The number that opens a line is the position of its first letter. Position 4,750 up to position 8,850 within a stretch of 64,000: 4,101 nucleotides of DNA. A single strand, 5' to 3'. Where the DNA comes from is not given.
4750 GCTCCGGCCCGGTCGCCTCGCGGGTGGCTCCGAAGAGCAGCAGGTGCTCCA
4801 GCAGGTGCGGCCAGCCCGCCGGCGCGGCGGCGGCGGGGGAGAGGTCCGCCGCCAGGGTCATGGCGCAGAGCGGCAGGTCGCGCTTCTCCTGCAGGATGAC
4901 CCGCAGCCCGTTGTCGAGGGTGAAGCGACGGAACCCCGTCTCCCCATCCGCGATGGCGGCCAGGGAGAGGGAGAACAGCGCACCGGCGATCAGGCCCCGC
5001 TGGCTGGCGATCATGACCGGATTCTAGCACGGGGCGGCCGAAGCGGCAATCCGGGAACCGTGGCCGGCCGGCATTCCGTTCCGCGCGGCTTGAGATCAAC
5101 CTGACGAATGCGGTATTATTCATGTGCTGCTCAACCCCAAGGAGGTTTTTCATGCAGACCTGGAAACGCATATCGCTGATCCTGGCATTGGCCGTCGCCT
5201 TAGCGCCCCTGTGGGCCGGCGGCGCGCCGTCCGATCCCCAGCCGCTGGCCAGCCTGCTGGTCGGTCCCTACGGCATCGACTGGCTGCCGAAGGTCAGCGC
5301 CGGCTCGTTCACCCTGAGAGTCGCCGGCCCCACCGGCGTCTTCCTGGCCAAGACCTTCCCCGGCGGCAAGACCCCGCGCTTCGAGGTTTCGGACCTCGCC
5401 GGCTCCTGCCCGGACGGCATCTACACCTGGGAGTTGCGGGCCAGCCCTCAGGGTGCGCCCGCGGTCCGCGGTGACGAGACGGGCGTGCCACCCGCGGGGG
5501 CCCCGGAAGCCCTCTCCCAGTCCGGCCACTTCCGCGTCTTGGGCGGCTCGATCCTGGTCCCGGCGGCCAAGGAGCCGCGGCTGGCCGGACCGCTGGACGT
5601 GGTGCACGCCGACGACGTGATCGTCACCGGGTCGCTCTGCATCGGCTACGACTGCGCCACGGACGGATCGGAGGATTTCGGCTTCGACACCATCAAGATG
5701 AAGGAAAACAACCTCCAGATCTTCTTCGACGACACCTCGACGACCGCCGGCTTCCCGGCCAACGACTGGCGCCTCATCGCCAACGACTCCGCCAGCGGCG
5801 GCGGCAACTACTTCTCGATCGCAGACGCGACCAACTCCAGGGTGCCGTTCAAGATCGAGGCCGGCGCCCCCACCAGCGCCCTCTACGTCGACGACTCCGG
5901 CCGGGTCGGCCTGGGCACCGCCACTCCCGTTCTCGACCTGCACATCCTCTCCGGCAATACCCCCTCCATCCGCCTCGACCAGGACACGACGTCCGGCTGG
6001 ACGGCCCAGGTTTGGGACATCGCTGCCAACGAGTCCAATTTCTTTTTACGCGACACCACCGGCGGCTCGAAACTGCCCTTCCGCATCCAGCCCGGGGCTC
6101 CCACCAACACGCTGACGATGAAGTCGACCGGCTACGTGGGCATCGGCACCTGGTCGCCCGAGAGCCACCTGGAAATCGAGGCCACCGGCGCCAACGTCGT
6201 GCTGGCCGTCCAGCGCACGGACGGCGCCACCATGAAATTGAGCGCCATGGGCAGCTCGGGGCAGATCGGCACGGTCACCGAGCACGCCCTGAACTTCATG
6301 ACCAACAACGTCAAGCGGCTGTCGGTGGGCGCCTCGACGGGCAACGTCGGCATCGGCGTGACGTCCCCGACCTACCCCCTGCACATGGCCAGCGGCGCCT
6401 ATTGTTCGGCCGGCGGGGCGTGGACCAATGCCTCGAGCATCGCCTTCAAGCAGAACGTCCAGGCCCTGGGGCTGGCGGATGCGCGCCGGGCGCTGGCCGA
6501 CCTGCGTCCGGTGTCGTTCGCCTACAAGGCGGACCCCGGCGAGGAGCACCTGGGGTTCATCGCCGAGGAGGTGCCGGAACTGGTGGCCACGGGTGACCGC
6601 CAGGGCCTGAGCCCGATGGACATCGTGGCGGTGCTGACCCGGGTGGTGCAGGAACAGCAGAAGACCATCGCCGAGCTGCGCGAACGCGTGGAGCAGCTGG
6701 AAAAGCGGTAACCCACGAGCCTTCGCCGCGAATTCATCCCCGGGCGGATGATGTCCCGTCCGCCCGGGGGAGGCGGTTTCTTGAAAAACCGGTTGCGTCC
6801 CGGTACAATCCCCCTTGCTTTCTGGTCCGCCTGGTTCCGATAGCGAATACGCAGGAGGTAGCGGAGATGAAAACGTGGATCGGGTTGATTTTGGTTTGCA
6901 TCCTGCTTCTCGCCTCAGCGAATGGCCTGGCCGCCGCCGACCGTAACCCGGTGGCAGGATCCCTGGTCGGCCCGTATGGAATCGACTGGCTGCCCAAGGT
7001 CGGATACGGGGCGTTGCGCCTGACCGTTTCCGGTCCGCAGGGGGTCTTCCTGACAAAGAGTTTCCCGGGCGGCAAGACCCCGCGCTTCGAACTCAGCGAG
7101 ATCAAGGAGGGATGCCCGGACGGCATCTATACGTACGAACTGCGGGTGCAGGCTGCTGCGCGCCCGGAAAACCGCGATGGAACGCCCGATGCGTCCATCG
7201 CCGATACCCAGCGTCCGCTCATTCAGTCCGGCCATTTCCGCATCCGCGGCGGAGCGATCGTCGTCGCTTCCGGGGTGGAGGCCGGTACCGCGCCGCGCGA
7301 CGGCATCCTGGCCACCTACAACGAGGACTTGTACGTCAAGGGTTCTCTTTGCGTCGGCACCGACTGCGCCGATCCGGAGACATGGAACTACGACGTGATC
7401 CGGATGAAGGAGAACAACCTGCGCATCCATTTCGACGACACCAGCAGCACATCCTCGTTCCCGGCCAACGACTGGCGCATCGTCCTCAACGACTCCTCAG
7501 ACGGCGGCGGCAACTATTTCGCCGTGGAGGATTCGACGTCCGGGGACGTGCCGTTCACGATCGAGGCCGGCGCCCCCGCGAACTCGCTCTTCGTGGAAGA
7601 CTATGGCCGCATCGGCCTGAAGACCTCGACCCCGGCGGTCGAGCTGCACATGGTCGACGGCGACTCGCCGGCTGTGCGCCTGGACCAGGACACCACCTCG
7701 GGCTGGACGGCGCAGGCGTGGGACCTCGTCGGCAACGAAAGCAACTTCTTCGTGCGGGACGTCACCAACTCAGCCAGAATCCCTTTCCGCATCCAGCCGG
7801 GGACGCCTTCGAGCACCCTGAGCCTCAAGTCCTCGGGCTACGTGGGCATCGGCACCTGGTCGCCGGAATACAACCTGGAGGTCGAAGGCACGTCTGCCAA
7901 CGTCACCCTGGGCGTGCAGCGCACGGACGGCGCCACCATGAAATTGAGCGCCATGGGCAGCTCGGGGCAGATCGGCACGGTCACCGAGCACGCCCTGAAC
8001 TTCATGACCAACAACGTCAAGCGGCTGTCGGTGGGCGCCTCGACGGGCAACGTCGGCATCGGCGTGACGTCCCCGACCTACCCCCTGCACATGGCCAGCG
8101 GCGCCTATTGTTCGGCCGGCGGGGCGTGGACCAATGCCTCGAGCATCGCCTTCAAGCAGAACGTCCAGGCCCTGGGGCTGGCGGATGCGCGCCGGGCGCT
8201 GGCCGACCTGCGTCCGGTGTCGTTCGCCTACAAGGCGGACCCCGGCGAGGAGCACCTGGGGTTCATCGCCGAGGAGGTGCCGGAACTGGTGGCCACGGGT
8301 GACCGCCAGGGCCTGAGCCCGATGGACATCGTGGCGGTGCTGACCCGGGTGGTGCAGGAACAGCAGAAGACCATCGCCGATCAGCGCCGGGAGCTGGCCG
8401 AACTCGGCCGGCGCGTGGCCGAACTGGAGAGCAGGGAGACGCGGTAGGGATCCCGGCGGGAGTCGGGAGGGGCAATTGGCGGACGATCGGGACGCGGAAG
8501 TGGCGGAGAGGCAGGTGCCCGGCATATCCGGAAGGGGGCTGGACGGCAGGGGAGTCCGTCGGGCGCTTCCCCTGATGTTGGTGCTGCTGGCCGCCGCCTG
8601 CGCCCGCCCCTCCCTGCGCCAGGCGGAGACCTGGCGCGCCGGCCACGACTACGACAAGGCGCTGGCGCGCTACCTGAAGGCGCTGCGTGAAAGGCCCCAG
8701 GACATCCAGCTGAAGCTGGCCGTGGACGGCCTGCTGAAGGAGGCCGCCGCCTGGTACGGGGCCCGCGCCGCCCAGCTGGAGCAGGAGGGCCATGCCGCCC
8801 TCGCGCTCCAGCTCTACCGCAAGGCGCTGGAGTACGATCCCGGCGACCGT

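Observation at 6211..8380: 464-bp perfectly identical segment shared by the 3' ends of the two fibre paralogs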

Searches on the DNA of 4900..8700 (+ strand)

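Call 54: search_rna_families(source=window, start=4900, end=8700, threshold=evalue, max_evalue=0.1)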
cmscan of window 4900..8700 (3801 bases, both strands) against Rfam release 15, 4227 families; matches with E-value up to 0.1: 0.
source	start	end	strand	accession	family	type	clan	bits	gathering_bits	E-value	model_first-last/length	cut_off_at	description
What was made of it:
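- Tried and rejected: Rfam at E <= 0.1 over 4900-8700 gave 0 matches (call 54).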

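Call 55: search_dna_similar(query=window:6211-6674:+, collection=phages, mode=distant, max_rows=5)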
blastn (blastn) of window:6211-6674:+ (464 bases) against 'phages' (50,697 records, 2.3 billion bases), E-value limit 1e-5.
No match.
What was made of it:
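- On Phage or prophage tail fibre: There is no blastn match in 50,697 phage records (call 55).
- There is no mobile-element or phage DNA match (call 55).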
